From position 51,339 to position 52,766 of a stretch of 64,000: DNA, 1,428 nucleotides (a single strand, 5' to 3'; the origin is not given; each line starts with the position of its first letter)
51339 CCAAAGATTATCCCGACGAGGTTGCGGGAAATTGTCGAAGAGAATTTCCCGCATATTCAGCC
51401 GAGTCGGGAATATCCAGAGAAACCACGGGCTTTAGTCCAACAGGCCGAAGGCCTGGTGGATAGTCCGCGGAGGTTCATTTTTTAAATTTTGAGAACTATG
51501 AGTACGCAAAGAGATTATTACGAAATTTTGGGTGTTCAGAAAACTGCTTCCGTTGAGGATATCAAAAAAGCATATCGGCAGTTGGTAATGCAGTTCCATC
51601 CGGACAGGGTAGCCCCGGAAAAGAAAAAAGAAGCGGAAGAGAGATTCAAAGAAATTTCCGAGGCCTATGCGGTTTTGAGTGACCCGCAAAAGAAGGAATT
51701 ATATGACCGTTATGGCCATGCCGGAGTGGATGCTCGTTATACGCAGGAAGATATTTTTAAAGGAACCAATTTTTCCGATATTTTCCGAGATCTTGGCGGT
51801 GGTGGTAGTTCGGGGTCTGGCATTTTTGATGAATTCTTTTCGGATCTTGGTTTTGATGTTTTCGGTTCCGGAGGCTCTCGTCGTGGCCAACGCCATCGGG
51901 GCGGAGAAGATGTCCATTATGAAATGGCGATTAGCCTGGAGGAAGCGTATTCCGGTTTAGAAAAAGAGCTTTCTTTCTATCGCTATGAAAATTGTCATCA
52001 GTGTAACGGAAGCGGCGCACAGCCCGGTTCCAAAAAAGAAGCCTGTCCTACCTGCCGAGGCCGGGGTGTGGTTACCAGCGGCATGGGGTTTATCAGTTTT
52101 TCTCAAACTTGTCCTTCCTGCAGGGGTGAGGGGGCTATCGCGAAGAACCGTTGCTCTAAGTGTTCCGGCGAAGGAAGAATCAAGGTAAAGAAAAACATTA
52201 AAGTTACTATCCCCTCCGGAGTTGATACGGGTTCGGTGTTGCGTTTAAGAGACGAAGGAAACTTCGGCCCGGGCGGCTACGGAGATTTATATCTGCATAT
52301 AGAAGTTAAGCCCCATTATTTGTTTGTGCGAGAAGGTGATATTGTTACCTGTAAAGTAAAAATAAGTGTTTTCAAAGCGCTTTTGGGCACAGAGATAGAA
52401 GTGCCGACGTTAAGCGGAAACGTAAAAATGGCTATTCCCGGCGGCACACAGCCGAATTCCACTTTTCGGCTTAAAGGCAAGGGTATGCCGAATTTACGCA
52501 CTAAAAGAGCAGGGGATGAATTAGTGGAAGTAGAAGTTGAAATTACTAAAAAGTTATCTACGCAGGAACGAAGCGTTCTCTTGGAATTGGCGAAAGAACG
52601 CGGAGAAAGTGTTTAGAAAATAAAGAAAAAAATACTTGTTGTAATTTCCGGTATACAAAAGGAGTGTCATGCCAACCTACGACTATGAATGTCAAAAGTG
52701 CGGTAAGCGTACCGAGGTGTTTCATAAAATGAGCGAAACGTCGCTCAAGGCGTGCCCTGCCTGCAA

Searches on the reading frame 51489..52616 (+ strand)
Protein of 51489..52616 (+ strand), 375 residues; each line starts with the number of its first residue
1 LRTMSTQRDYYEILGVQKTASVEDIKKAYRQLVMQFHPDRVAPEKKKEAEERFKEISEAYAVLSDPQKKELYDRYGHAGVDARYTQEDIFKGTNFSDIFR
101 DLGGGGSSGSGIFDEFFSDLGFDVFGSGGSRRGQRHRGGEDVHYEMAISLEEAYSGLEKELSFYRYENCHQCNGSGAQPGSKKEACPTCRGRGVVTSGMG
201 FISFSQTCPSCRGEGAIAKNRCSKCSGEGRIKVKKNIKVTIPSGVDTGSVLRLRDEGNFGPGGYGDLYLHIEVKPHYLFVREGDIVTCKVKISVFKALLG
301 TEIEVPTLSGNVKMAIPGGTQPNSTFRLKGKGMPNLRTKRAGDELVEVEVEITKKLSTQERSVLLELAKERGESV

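Call 12: search_protein_families(library=pfam, proteins=[window:51489-52616:+])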
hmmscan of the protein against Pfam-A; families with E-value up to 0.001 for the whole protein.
window:51489-52616:+ (375 aa): 4 families
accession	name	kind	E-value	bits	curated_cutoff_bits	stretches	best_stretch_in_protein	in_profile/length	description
PF01556.23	DnaJ_C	-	6.3e-45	153.4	26.6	1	142-352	1-151/152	DnaJ C terminal domain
PF00226.36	DnaJ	-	4.2e-26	91.3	27.8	1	9-73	1-63/63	DnaJ domain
PF00684.25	DnaJ_CXXCXGXG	-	2.5e-14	53.7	32.7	1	169-229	1-65/65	DnaJ central domain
PF15777.11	Anti-TRAP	-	8.2e-05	23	32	0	167-198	11-45/59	Tryptophan RNA-binding attenuator protein inhibitory protein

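Call 20: find_homologous_proteins(query=window:51498-52616:+, max_evalue=1e-60)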
Query window:51498-52616:+ (372 aa): 7351 proteins with E <= 1e-60 among 8000 candidates; the best 120 are listed.
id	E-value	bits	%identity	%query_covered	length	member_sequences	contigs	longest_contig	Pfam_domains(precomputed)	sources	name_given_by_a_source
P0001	2.9e-248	841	100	100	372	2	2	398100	PF00226.37,PF00684.26,PF01556.24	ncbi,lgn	ncbi:MAG: molecular chaperone DnaJ [Candidatus Omnitrophota bacterium]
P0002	2.4e-191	654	75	99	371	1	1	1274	PF00226.37,PF27659.1,PF00684.26,PF01556.24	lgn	-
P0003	1.4e-188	645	75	99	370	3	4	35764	PF00226.37,PF00684.26,PF01556.24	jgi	jgi:molecular chaperone DnaJ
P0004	4.4e-188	643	77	100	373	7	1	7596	PF00226.37,PF00684.26,PF01556.24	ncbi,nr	ncbi:MAG: molecular chaperone DnaJ [Candidatus Omnitrophica bacterium]|nr:molecular chaperone DnaJ [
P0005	1.1e-186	638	75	99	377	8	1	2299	PF00226.37,PF00684.26,PF01556.24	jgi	-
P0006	1.5e-183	628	76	100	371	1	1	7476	PF00226.37,PF00684.26,PF01556.24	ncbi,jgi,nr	ncbi:MAG: molecular chaperone DnaJ [Candidatus Omnitrophica bacterium]|jgi:molecular chaperone DnaJ|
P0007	3.1e-183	627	76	99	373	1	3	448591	PF00226.37,PF00684.26,PF01556.24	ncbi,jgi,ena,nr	ncbi:MAG: molecular chaperone DnaJ [Candidatus Omnitrophica bacterium]|jgi:molecular chaperone DnaJ|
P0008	4.8e-182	623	74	100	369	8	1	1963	PF00226.37,PF00684.26,PF01556.24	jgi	-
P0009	2.2e-177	608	72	100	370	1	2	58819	PF00226.37,PF27659.1,PF00684.26,PF01556.24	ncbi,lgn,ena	-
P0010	5.7e-177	606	74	95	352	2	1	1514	PF00226.37,PF00684.26,PF01556.24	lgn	-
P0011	5.1e-175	600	70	100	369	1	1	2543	PF00226.37,PF00684.26,PF01556.24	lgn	-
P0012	2.9e-171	588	69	100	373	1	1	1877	PF00226.37,PF00684.26,PF01556.24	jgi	jgi:molecular chaperone DnaJ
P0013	6.5e-168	577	68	100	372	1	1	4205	PF00226.37,PF00684.26,PF01556.24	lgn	-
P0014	4.6e-167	574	67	100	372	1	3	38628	PF00226.37,PF00684.26,PF01556.24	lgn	-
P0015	1.5e-165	569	66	100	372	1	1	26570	PF00226.37,PF00684.26,PF01556.24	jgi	jgi:molecular chaperone DnaJ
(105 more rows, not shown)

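Call 21: find_encoding_contigs(protein=P0001, flank=10000, max_places=4)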
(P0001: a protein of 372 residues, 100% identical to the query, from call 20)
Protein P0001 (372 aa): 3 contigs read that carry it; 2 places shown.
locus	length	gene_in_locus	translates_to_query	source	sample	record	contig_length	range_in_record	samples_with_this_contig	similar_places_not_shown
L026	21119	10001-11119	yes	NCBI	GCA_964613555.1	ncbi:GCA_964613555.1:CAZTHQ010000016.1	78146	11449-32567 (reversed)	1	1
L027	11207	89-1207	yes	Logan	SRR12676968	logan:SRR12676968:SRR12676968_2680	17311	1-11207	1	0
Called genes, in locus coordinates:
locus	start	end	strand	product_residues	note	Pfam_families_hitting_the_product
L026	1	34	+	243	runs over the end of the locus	PF09976:TPR_21, PF13432:TPR_16 (faint), PF14559:TPR_19 (faint), PF13525:YfiO, PF13174:TPR_6 (weak), PF13424:TPR_12 (weak), PF13174:TPR_6 (weak), PF05036:SPOR, +4 more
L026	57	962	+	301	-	PF01745:IPT (weak), PF01715:IPPT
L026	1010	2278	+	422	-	PF13167:GTP-bdg_N, PF16360:GTP-bdg_M, PF13191:AAA_16 (faint), PF01926:MMR_HSR1, PF02421:FeoB_N, PF16897:MMR_HSR1_Xtn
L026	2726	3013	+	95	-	PF13411:MerR_1, PF13591:MerR_2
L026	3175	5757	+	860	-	PF02861:Clp_N, PF13191:AAA_16 (weak), PF00004:AAA, PF17871:AAA_lid_9, PF00004:AAA, PF07724:AAA_2, PF07728:AAA_5, PF10431:ClpB_D2-small, +5 more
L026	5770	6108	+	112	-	PF02482:Ribosomal_S30AE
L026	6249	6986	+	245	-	PF01628:HrcA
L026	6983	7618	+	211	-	PF01025:GrpE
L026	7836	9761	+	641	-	PF00012:HSP70, PF06723:MreB_Mbl, PF02782:FGGY_C (weak)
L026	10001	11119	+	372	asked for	PF00226:DnaJ, PF01556:DnaJ_C, PF00684:DnaJ_CXXCXGXG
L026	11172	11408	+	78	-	PF09723:Zn_ribbon_8, PF23455:DUF7129 (weak)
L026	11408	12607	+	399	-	PF06245:DUF1015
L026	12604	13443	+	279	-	PF17848:Zn_ribbon_ACC, PF01039:Carboxyl_trans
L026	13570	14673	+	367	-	PF00005:ABC_tran, PF03215:Rad17 (weak), PF17912:OB_MalK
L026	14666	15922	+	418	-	PF13185:GAF_2, PF01590:GAF (weak), PF13492:GAF_3 (weak), PF00990:GGDEF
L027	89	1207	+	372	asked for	PF00226:DnaJ, PF01556:DnaJ_C, PF00684:DnaJ_CXXCXGXG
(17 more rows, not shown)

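Call 22: find_encoding_contigs(protein=P0007, flank=10000, max_places=3)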
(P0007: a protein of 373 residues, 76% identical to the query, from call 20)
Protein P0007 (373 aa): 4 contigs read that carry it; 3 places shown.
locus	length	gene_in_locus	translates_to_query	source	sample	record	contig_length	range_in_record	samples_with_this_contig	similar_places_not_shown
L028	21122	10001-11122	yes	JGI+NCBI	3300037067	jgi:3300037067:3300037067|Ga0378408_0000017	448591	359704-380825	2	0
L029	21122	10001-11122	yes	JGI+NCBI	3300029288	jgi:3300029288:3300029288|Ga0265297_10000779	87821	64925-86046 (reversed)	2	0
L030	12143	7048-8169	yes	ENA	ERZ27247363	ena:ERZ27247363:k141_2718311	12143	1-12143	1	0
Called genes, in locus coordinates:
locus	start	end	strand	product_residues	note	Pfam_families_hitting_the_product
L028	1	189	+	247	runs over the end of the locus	PF13174:TPR_6 (faint), PF07719:TPR_2 (faint), PF13428:TPR_14 (faint), PF14559:TPR_19 (faint), PF05036:SPOR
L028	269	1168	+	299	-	PF01745:IPT (weak), PF01715:IPPT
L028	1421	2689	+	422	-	PF13167:GTP-bdg_N, PF16360:GTP-bdg_M, PF01926:MMR_HSR1, PF02421:FeoB_N (weak), PF16897:MMR_HSR1_Xtn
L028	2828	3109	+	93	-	PF13591:MerR_2, PF13411:MerR_1 (weak)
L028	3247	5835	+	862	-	PF02861:Clp_N, PF23569:NBD_SMAX1, PF00004:AAA, PF17871:AAA_lid_9, PF00004:AAA, PF07724:AAA_2, PF07728:AAA_5, PF10431:ClpB_D2-small, +8 more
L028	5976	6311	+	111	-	PF02482:Ribosomal_S30AE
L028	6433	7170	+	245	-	PF01628:HrcA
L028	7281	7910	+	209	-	PF01025:GrpE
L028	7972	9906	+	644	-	PF00012:HSP70, PF06723:MreB_Mbl, PF00012:HSP70, PF02782:FGGY_C (weak)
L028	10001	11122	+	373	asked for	PF00226:DnaJ, PF01556:DnaJ_C, PF00684:DnaJ_CXXCXGXG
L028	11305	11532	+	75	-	PF09723:Zn_ribbon_8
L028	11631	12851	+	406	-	PF06245:DUF1015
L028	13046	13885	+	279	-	PF17848:Zn_ribbon_ACC, PF01039:Carboxyl_trans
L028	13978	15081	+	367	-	PF02463:SMC_N (weak), PF03215:Rad17 (weak), PF00005:ABC_tran, PF17912:OB_MalK, PF08402:TOBE_2 (weak)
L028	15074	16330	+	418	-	PF01590:GAF (weak), PF00990:GGDEF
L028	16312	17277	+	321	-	PF00990:GGDEF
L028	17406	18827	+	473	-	-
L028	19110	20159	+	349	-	PF07833:Cu_amine_oxidN1 (weak), PF01520:Amidase_3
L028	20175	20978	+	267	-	PF01177:Asp_Glu_race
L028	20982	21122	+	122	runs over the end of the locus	PF01242:PTPS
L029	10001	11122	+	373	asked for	PF00226:DnaJ, PF01556:DnaJ_C, PF00684:DnaJ_CXXCXGXG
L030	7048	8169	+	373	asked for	PF00226:DnaJ, PF01556:DnaJ_C, PF00684:DnaJ_CXXCXGXG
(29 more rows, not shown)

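Call 23: find_encoding_contigs(protein=P0003, flank=10000, max_places=3)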
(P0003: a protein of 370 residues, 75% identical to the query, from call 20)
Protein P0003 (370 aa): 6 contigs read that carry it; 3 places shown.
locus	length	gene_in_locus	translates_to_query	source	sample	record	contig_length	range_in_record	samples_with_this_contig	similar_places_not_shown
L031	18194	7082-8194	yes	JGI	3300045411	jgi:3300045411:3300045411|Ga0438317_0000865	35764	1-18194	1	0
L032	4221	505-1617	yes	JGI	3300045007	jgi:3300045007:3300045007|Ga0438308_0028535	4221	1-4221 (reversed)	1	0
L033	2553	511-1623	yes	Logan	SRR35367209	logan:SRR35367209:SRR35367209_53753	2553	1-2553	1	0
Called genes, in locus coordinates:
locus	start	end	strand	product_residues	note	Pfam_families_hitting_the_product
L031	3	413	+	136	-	PF00011:HSP20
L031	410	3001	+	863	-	PF02861:Clp_N, PF23569:NBD_SMAX1, PF00004:AAA, PF17871:AAA_lid_9, PF00004:AAA, PF07724:AAA_2, PF07728:AAA_5, PF10431:ClpB_D2-small, +11 more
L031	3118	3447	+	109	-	PF02482:Ribosomal_S30AE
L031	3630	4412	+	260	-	PF01628:HrcA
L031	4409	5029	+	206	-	PF01025:GrpE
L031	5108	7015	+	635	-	PF00012:HSP70, PF06723:MreB_Mbl, PF02782:FGGY_C (weak)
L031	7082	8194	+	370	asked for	PF00226:DnaJ, PF01556:DnaJ_C, PF00684:DnaJ_CXXCXGXG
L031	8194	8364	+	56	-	-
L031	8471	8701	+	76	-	PF09723:Zn_ribbon_8, PF23455:DUF7129 (faint)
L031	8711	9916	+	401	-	PF06245:DUF1015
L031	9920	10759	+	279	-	PF17848:Zn_ribbon_ACC, PF01039:Carboxyl_trans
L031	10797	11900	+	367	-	PF03215:Rad17 (faint), PF00005:ABC_tran, PF17912:OB_MalK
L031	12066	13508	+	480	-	PF00342:PGI (weak)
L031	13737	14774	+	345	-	PF01520:Amidase_3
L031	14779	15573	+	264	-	PF01177:Asp_Glu_race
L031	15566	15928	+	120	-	PF01242:PTPS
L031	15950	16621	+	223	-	PF00733:Asn_synthase, PF01171:ATP_bind_3 (faint), PF02568:ThiI (faint), PF03054:tRNA_Me_trans (weak), PF06508:QueC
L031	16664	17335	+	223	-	PF13353:Fer4_12, PF04055:Radical_SAM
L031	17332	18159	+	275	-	PF05681:Fumerase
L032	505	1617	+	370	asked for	PF00226:DnaJ, PF01556:DnaJ_C, PF00684:DnaJ_CXXCXGXG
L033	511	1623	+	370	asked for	PF00226:DnaJ, PF01556:DnaJ_C, PF00684:DnaJ_CXXCXGXG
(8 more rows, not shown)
